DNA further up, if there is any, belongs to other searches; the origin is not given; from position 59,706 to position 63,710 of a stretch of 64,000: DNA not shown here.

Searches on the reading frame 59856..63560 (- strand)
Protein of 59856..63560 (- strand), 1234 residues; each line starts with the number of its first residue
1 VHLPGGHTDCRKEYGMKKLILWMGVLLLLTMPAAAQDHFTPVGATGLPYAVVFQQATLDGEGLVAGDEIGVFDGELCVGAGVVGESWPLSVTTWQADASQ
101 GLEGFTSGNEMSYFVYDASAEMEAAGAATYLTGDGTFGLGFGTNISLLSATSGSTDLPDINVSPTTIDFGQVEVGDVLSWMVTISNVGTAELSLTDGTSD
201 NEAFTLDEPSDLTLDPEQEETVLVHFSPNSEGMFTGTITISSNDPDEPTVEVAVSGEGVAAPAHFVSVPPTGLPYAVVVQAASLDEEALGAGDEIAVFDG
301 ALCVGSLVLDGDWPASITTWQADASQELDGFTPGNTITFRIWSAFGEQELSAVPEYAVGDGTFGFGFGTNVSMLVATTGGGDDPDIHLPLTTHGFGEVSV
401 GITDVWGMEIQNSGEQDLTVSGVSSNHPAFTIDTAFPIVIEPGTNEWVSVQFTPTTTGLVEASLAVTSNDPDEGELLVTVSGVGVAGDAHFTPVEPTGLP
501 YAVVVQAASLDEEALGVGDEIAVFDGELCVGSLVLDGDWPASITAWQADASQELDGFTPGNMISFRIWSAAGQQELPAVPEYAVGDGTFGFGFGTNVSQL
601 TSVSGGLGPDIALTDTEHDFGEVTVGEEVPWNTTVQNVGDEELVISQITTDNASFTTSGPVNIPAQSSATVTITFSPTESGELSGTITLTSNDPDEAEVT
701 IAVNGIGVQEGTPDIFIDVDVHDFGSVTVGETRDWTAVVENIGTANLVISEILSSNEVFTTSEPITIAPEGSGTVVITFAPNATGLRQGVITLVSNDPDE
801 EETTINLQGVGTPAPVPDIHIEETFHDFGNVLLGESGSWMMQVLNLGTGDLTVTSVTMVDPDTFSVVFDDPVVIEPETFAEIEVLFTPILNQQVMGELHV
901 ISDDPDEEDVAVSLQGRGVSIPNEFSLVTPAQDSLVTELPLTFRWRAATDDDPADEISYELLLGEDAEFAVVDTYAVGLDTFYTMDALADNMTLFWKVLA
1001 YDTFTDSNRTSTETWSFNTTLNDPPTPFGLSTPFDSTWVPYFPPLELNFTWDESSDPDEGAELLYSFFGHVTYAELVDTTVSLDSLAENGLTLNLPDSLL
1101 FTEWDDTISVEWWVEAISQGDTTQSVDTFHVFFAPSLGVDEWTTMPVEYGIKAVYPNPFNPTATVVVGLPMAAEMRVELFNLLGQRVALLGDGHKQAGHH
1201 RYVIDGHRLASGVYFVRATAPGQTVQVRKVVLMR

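Call 10: search_protein_families(library=pfam, proteins=[window:59856-63560:-], max_evalue=0.01)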
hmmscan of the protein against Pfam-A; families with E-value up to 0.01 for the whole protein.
window:59856-63560:- (1234 aa): 22 families
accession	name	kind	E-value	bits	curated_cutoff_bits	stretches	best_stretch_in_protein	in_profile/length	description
PF22544.2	HYDIN_VesB_CFA65-like_Ig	-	4.6e-62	206.9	25.5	5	609-705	1-99/100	HYDIN/CFA65/VesB-like, Ig-like domain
PF22073.2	Cep192_D4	-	1.3e-41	141.7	35.5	4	158-258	2-111/112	Cep192 domain 4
PF07610.17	DUF1573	-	4.2e-39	133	26.1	4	612-701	2-92/98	Protein of unknown function (DUF1573)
PF15780.11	ASH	-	5.8e-36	123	27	5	164-245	7-93/98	Abnormal spindle-like microcephaly-assoc'd, ASPM-SPD-2-Hydin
PF12371.14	TMEM131_like_N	-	3.9e-30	104.4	28.8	3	161-240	2-82/84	Transmembrane protein 131-like N-terminal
PF22067.2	Cep192_D3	-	1.9e-16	60.4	27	1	166-257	8-98/99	Cep192 domain 3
PF24507.1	Ig_CFAP65_4th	-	1.4e-15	57.9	27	0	662-701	33-70/76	CFAP65, fourth Ig-like domain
PF22060.2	Cep192_D1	-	2.1e-11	44.1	27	0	438-469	67-98/123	Cep192 domain 1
PF18962.6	Por_Secre_tail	-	2e-08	34.8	27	1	1154-1231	1-74/75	Secretion system C-terminal sorting domain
PF25249.1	Ig_CFAP65_7th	-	2.7e-08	34.1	28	0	208-253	51-96/120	CFAP65, seventh Ig-like domain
PF22066.2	Cep192_D8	-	8.8e-08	32.8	33.5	0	167-256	13-98/101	Cep192 domain 8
PF24770.2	Ig-CFAP74_2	-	1.2e-07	32.8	27.4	0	448-485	146-183/185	CFAP74 second Ig-like domain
PF24771.2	Ig_CFAP74_1st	-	5.3e-07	30.4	29.2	0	861-903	45-87/97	CFAP74 first Ig-like domain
PF25248.1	Ig_CFAP65_8th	-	8.7e-07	29.2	25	0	818-875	3-63/128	CFAP65, eight Ig-like domain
PF24798.1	Ig-CFAP74_4th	-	9.2e-07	29.4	28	0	163-243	2-82/95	CFAP74 forth Ig-like domain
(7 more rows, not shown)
